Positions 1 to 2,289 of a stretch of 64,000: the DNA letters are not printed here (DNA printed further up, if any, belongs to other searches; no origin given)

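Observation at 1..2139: Open-ended fusion ORF of at least 713 codons ending in a second CMP-sugar synthetase domain (missed by the ORF track)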

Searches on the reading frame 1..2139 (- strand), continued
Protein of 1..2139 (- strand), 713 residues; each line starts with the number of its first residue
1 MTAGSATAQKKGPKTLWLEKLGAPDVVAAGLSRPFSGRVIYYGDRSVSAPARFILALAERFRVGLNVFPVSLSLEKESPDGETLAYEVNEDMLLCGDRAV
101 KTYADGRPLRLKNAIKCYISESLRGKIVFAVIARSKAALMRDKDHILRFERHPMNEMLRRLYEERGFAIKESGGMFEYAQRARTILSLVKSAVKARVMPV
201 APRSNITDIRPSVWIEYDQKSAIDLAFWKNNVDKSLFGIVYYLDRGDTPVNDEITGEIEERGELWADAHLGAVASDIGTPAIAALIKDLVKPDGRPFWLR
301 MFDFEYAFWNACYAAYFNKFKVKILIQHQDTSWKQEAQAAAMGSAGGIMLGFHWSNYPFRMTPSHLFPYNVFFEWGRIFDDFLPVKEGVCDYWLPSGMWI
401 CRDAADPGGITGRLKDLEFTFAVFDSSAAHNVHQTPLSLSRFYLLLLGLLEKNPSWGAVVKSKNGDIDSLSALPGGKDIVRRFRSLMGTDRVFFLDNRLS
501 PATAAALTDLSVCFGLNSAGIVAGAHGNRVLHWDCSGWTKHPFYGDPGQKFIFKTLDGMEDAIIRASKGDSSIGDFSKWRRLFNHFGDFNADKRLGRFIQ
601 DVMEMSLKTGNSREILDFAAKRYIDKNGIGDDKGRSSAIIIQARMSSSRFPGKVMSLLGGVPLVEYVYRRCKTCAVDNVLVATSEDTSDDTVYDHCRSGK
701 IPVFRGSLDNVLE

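Call 31: fold_search(model_id=the predicted structure, library=pdb)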
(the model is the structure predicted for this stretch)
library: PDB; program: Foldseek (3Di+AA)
matches with E <= 10: 958; with E <= 0.001: 64
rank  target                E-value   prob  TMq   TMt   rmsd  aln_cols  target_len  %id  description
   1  1uqt_B                2.4e-07  1.00  0.33  0.42  11.3       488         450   13  Trehalose-6-phosphate from E. coli bound with UDP-2-fluoro glucose. (released 2003-12-12)
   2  4fkz_A                1.3e-06  1.00  0.37  0.56   8.5       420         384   10  Crystal structure of Bacillus subtilis UDP-GlcNAc 2-epimerase in complex with UDP-GlcNAc and UDP (released 2013-05-08)
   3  8sfy                  1.4e-06  1.00  0.33  0.46  12.6       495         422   12  Crystal structure of TuUGT202A2 (Tetur22g00270) in complex with UDP-glucose (released 2023-09-13)
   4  3beo_A                1.6e-06  1.00  0.37  0.56   8.7       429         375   11  A Structural Basis for the allosteric regulation of non-hydrolyzing UDP-GlcNAc 2-epimerases (released 2008-02-19)
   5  2wtx_C                1.6e-06  1.00  0.32  0.42  11.2       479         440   13  Insight into the mechanism of enzymatic glycosyltransfer with retention through the synthesis and analysis of bisubstr (released 2010-02-23)
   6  5xvs_A                3.0e-06  1.00  0.36  0.58   8.0       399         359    8  Crystal structure of UDP-GlcNAc 2-epimerase NeuC complexed with UDP (released 2018-04-11)
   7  1uqu_A                3.0e-06  1.00  0.33  0.43  10.9       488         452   14  Trehalose-6-phosphate from E. coli bound with UDP-glucose. (released 2003-11-13)
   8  4fkz_B                3.7e-06  1.00  0.38  0.58   8.4       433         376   11  Crystal structure of Bacillus subtilis UDP-GlcNAc 2-epimerase in complex with UDP-GlcNAc and UDP (released 2013-05-08)
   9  6kih_A                3.7e-06  1.00  0.31  0.45  11.5       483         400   11  Sucrose-phosphate synthase (tll1590) from Thermosynechococcus elongatus (released 2020-05-27)
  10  8sft_D                4.6e-06  1.00  0.33  0.46  12.5       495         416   10  Crystal structure of TuUGT202A2 (Tetur22g00270) in complex with kaempferol (released 2024-04-17)
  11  6jak_B                4.9e-06  1.00  0.33  0.43  10.8       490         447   14  OtsA apo structure (released 2019-12-04)
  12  1o6c_B                6.0e-06  1.00  0.38  0.59   9.0       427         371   11  Crystal structure of UDP-N-acetylglucosamine 2-epimerase (released 2003-11-25)
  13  2wtx_B                6.0e-06  1.00  0.32  0.41  11.2       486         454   14  Insight into the mechanism of enzymatic glycosyltransfer with retention through the synthesis and analysis of bisubstr (released 2010-02-23)
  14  7yp3_A                6.7e-06  1.00  0.31  0.45  12.1       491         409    9  Crystal structure of elaiophylin glycosyltransferase in complex with elaiophylin (released 2022-11-02)
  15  6jak_A                7.5e-06  1.00  0.32  0.41  11.0       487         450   14  OtsA apo structure (released 2019-12-04)
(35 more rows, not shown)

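Call 34: find_homologous_proteins(query=L001:11888-12601:+, max_evalue=0.00001)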
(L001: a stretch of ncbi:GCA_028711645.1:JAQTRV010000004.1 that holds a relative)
Query L001:11888-12601:+ (237 aa): 887 proteins with E <= 0.00001 among 1794 candidates; the best 120 are listed.
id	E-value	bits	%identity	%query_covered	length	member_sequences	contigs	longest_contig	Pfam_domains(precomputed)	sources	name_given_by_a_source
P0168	1.3e-131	455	88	100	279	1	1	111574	PF12804.14,PF02348.26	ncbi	ncbi:MAG: NTP transferase domain-containing protein, partial [Candidatus Omnitrophota bacterium]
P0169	5.8e-95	335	66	97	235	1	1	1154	PF12804.14,PF02348.26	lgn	-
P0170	2.4e-87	310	65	86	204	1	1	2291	PF02348.26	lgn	-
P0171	1.9e-80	288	56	97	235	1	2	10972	PF12804.14,PF02348.26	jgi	-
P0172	4.3e-79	283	58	97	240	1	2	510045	PF12804.14,PF02348.26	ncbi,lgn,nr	ncbi:MAG: NTP transferase domain-containing protein [Candidatus Omnitrophica bacterium]|nr:NTP trans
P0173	6.3e-79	283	61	91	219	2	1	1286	PF12804.14,PF02348.26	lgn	-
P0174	2.5e-78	281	59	94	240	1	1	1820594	PF12804.14,PF02348.26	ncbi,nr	ncbi:MAG: hypothetical protein JSW40_03825 [Candidatus Omnitrophota bacterium]|nr:MAG: hypothetical 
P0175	4.0e-77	277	54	95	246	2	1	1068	PF12804.14,PF02348.26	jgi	-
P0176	4.3e-77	277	56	95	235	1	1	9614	PF12804.14,PF02348.26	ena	-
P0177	1.2e-76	275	57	96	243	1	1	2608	PF02348.26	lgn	-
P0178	1.3e-76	275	58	93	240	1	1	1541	PF12804.14,PF02348.26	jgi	-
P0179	1.6e-76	275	54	95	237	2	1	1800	PF12804.14,PF02348.26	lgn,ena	-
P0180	3.3e-76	274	55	97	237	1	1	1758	PF12804.14,PF02348.26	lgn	-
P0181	5.9e-76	273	55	95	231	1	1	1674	PF12804.14,PF02348.26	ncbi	-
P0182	7.6e-76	273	56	96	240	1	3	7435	PF12804.14,PF02348.26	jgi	jgi:spore coat polysaccharide biosynthesis protein SpsF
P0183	9.6e-76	272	55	96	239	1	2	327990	PF12804.14,PF02348.26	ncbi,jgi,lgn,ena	-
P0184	9.9e-76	272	58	94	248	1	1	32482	PF02348.26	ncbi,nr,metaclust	ncbi:MAG: hypothetical protein A2Z72_08390 [Omnitrophica bacterium RBG_13_46_9]|nr:MAG: hypothetical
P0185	1.9e-75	271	53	98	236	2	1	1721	PF12804.14,PF02348.26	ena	-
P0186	5.3e-75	270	54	97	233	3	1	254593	PF12804.14,PF02348.26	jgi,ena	jgi:spore coat polysaccharide biosynthesis protein SpsF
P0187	7.8e-75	269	58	94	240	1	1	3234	PF12804.14,PF02348.26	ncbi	-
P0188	2.9e-74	267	56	95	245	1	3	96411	PF12804.14,PF02348.26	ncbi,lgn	-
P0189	1.3e-73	265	57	94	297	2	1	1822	PF12804.14,PF02348.26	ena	-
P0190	1.7e-73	265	57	95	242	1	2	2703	PF02348.26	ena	-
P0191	2.2e-73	265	54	97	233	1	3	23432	PF12804.14,PF02348.26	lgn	-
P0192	5.0e-73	263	57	95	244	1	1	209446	PF12804.14,PF02348.26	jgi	-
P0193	5.3e-73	263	56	95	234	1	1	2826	PF12804.14,PF02348.26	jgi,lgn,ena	-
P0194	7.8e-73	263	53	94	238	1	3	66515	PF12804.14,PF02348.26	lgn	-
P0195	2.5e-72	261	54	95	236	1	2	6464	PF12804.14,PF02348.26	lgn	-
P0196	3.6e-72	261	53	97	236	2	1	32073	PF02348.26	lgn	-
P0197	5.2e-72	260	54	95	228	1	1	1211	PF12804.14,PF02348.26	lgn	-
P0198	1.1e-71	259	54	96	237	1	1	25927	PF12804.14,PF02348.26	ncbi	ncbi:cytidylyltransferase domain-containing protein [Candidatus Omnitrophota bacterium]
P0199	4.1e-71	257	55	94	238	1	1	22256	PF12804.14,PF02348.26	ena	-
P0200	1.4e-70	255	53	96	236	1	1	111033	PF12804.14,PF02348.26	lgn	-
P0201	1.4e-70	255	52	94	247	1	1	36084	PF12804.14,PF02348.26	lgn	-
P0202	2.1e-70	255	52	96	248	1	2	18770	PF12804.14,PF02348.26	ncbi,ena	-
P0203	2.5e-70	255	52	97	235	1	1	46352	PF12804.14,PF02348.26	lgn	-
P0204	8.1e-69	250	51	95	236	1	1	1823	PF12804.14,PF02348.26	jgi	jgi:spore coat polysaccharide biosynthesis protein SpsF (cytidylyltransferase family)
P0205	5.1e-68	247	52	94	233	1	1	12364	PF12804.14,PF02348.26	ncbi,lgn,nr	ncbi:MAG: hypothetical protein JW800_05550 [Candidatus Omnitrophica bacterium]|nr:hypothetical prote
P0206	2.3e-67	245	55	91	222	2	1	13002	PF12804.14,PF02348.26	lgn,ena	-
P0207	2.7e-67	245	52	94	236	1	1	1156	PF12804.14,PF02348.26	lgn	-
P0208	2.5e-66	242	49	95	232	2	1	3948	PF12804.14,PF02348.26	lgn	-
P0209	6.5e-66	240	55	87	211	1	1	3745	PF02348.26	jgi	-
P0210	6.5e-66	240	52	95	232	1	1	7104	PF12804.14,PF02348.26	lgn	-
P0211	7.0e-66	240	52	96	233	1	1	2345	PF12804.14,PF02348.26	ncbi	-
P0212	1.1e-64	236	52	91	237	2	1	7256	PF12804.14,PF02348.26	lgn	-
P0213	1.0e-61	226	49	96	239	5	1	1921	PF12804.14,PF02348.26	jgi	jgi:spore coat polysaccharide biosynthesis protein SpsF (cytidylyltransferase family)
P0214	1.3e-61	226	49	93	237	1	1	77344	PF12804.14,PF02348.26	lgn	-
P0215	1.8e-61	226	50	93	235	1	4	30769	PF12804.14,PF02348.26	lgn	-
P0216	1.8e-60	222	48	94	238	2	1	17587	PF12804.14,PF02348.26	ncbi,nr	ncbi:MAG: flagellin modification protein FlmC [Nitrospirae bacterium]|nr:flagellin modification prot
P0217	1.2e-59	220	47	93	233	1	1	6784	PF12804.14,PF02348.26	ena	-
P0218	2.8e-59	218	49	97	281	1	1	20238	PF12804.14,PF02348.26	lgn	-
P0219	2.9e-58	215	53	86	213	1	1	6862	PF02348.26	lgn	-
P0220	5.8e-58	214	60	74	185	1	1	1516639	PF12804.14,PF02348.26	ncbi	ncbi:MAG: hypothetical protein JSV34_06625, partial [Candidatus Omnitrophota bacterium]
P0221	7.9e-58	214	49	93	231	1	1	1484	PF02348.26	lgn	-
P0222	1.3e-57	213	49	92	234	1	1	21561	PF02348.26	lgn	-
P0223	1.1e-56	210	48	86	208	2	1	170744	PF12804.14,PF02348.26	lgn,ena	-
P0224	1.2e-56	210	48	95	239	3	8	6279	PF12804.14,PF02348.26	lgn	-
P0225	2.2e-56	209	48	93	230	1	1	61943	PF12804.14,PF02348.26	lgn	-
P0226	2.0e-55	206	48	95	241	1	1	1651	PF02348.26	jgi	jgi:spore coat polysaccharide biosynthesis protein SpsF (cytidylyltransferase family)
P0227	2.0e-55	206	47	92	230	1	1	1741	PF12804.14,PF02348.26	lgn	-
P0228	8.5e-55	204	48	95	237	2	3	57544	PF12804.14,PF02348.26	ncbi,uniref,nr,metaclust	ncbi:cytidylyltransferase domain-containing protein [Candidatus Magnetominusculus xianensis]|uniref:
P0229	4.1e-54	202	50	83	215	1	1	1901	PF02348.26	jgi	-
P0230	7.2e-53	198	46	95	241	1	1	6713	PF02348.26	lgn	-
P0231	1.2e-52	197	45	94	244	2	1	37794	PF12804.14,PF02348.26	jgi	jgi:spore coat polysaccharide biosynthesis protein SpsF (cytidylyltransferase family)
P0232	6.0e-52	195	45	94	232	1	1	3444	PF12804.14,PF02348.26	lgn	-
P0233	6.1e-52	194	45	95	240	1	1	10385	PF12804.14,PF02348.26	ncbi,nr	ncbi:MAG: hypothetical protein HQK98_09650 [Nitrospirae bacterium]|nr:hypothetical protein [Nitrospi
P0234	7.7e-48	181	46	93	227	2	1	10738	PF02348.26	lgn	-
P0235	2.5e-46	176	41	93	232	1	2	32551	PF12804.14,PF02348.26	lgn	-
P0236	2.2e-45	173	48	84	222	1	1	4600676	PF12804.14,PF02348.26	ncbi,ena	-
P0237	4.1e-45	172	41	96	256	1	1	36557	PF02348.26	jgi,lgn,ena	-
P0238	5.2e-45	172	42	95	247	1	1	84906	PF12804.14,PF02348.26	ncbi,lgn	-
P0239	4.3e-44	169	41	86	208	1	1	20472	PF02348.26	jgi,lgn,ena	-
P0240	1.1e-41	161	42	84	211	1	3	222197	PF02348.26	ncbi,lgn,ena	-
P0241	3.5e-41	159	41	94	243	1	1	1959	PF02348.26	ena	-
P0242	2.7e-40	156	40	95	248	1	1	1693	PF02348.26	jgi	jgi:spore coat polysaccharide biosynthesis protein SpsF (cytidylyltransferase family)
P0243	8.6e-40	155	42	91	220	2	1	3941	PF02348.26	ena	-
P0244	8.6e-37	145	41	85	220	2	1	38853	PF02348.26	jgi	-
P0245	9.0e-36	142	40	88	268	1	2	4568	PF02348.26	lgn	-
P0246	1.2e-35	141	40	85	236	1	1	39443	PF12804.14,PF02348.26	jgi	-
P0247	1.2e-35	141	39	94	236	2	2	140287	PF12804.14,PF02348.26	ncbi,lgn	ncbi:MAG: glycosyltransferase family protein [Pseudomonadota bacterium]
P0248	1.3e-35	141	42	85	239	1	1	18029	PF12804.14,PF02348.26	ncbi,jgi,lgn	-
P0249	4.7e-35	139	41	92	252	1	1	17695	PF12804.14,PF02348.26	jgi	jgi:spore coat polysaccharide biosynthesis protein SpsF (cytidylyltransferase family)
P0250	5.4e-35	139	38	90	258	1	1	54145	PF12804.14,PF02348.26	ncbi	-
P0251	1.9e-34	137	42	93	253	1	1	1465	PF12804.14,PF02348.26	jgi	jgi:spore coat polysaccharide biosynthesis protein SpsF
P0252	3.7e-34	136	41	96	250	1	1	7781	PF12804.14,PF02348.26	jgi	-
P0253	4.0e-34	136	39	92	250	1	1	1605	PF02348.26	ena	-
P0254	5.1e-34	136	39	86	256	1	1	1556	PF12804.14,PF02348.26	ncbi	-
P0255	1.6e-33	134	37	96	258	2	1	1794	PF12804.14,PF02348.26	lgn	-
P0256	1.9e-33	134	39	85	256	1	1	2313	PF12804.14,PF02348.26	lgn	-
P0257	4.7e-33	133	38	93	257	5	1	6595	PF12804.14,PF02348.26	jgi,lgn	-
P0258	5.9e-33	132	42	81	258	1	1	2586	PF12804.14,PF02348.26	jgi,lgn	jgi:spore coat polysaccharide biosynthesis protein SpsF (cytidylyltransferase family)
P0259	6.4e-33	132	38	93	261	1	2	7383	PF12804.14,PF02348.26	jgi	jgi:spore coat polysaccharide biosynthesis protein SpsF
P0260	2.7e-32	130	38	95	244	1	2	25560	PF02348.26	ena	-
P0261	2.7e-32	130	38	91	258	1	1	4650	PF12804.14,PF02348.26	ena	-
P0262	3.8e-32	130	38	86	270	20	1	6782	PF12804.14,PF02348.26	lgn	-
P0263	3.9e-32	130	37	92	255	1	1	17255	PF12804.14,PF02348.26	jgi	jgi:spore coat polysaccharide biosynthesis protein SpsF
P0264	3.9e-32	130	35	92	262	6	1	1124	PF12804.14,PF02348.26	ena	-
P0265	5.0e-32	129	40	89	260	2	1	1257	PF02348.26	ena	-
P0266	5.7e-32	129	40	85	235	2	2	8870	PF12804.14,PF02348.26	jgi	-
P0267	7.3e-32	129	40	93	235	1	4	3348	PF12804.14,PF02348.26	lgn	-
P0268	7.3e-32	129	40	85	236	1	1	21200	PF12804.14,PF02348.26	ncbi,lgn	ncbi:MAG: glycosyltransferase family protein [Pseudomonadota bacterium]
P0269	7.4e-32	129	37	87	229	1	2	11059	PF02348.26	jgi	-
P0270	9.4e-32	129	36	95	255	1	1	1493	PF12804.14,PF02348.26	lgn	-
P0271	1.1e-31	128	38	96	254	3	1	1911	PF12804.14,PF02348.26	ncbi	-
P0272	1.2e-31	128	36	92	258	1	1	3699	PF12804.14,PF02348.26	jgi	jgi:spore coat polysaccharide biosynthesis protein SpsF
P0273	1.4e-31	128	38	88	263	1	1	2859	PF02348.26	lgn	-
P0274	1.5e-31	128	38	92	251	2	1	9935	PF12804.14,PF02348.26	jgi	-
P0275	1.5e-31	128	40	85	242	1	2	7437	PF12804.14,PF02348.26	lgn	-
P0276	1.8e-31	128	37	85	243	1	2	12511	PF02348.26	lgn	-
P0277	1.9e-31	128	37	86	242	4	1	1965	PF02348.26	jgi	-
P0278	2.5e-31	127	36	93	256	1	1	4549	PF12804.14,PF02348.26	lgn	-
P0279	2.5e-31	127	39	86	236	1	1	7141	PF12804.14,PF02348.26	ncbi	-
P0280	2.5e-31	127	41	82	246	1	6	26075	PF02348.26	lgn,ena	-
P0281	2.6e-31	127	41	86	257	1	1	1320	PF12804.14,PF02348.26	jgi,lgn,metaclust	metaclust:\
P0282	3.0e-31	127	40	92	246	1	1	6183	PF12804.14,PF02348.26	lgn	-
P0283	3.2e-31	127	37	94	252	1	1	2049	PF02348.26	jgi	jgi:spore coat polysaccharide biosynthesis protein SpsF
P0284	3.7e-31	127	40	94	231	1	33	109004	PF12804.14,PF02348.26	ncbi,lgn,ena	-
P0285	3.7e-31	127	37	93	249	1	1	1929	PF12804.14,PF02348.26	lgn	-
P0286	3.7e-31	127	38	86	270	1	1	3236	PF12804.14,PF02348.26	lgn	-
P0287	4.0e-31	126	40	94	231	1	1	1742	PF12804.14,PF02348.26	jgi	-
